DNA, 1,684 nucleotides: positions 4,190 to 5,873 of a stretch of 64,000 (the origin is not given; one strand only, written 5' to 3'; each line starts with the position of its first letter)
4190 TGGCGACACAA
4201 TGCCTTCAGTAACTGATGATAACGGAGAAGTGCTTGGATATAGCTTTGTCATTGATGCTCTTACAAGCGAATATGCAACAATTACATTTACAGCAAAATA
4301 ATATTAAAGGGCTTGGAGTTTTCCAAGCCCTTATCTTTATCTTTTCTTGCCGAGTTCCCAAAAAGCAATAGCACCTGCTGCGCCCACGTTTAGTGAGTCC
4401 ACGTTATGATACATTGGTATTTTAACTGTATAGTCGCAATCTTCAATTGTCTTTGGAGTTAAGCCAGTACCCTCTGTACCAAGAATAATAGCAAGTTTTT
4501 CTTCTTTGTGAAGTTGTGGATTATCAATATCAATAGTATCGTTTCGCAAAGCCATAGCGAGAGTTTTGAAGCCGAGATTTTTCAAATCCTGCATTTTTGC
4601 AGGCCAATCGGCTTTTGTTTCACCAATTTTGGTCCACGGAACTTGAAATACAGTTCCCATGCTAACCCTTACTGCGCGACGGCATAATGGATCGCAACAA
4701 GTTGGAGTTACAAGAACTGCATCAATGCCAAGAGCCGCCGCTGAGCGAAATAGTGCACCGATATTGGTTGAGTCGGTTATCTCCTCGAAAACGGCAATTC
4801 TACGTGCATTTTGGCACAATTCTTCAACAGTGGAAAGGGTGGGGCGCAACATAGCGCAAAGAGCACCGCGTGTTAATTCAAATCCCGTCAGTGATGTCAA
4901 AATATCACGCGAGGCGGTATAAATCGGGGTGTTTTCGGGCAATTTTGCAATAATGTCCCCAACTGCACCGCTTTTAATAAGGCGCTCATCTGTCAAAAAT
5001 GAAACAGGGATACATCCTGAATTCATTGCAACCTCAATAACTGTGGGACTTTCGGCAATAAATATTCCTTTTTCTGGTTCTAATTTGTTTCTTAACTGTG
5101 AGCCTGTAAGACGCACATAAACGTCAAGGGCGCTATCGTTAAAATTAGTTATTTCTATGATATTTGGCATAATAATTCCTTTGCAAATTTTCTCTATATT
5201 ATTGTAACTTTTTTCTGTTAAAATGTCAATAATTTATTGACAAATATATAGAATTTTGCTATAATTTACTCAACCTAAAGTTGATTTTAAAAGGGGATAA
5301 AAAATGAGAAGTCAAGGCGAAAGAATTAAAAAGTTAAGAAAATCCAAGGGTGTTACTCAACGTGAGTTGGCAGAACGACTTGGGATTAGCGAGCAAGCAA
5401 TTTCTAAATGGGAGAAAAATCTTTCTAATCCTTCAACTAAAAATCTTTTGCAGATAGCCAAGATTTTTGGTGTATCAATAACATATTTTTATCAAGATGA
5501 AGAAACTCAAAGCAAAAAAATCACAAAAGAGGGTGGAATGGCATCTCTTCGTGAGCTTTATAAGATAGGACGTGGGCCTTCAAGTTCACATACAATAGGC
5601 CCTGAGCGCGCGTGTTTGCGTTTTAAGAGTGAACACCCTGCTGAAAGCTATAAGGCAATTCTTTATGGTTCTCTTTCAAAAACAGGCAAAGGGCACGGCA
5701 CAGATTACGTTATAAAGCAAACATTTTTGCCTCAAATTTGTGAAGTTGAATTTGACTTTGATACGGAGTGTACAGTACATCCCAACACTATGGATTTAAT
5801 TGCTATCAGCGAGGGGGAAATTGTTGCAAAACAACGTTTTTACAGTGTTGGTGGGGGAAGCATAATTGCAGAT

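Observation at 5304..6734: XRE HTH fused to an intact Fe-S L-serine dehydratase: candidate trigger enzyme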

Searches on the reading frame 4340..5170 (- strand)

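Call 3: search_protein_families(library=pfam, proteins=[window:4340-5170:-], max_evalue=0.01)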
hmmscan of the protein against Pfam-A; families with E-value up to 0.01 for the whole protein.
window:4340-5170:- (277 aa): 1 family
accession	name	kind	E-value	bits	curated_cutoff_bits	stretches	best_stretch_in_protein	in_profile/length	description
PF00588.24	SpoU_methylase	-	8.6e-34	117.1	29.7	1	125-270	3-141/142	SpoU rRNA Methylase family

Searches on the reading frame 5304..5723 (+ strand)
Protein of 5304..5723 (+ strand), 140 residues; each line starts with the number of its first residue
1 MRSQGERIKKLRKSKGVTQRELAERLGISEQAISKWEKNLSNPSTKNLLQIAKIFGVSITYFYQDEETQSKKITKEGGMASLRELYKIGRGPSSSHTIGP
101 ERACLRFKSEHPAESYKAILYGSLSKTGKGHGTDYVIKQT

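Call 30: search_protein_representatives(protein=window:5304-5723:+)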
Query: 140 residues. Proteins with E-value up to 0.001 (for the whole library): 74088; up to 1e-10: 2146; up to 1e-30: 39. The best 150 are listed.
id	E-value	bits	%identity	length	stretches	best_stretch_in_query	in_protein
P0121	3.8e-90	315.0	37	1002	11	4-65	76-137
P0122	1.8e-86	303.1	32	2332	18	5-72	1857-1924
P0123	9.4e-74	261.9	38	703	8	5-64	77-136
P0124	4.2e-54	198.4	90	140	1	1-106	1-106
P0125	3.0e-47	176.2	31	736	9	5-56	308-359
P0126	6.9e-45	168.6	40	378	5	9-69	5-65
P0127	3.2e-43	163.2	57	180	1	5-140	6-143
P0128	2.4e-41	157.1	33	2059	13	4-72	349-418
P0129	1.2e-40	154.9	56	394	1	4-140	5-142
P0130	1.5e-40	154.6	34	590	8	4-58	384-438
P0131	3.0e-40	153.6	29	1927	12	6-73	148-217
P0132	6.7e-40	152.5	36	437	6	5-62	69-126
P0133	2.1e-39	150.9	33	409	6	5-56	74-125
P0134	6.3e-39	149.3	59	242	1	7-140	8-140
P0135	9.5e-39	148.8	29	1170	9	5-65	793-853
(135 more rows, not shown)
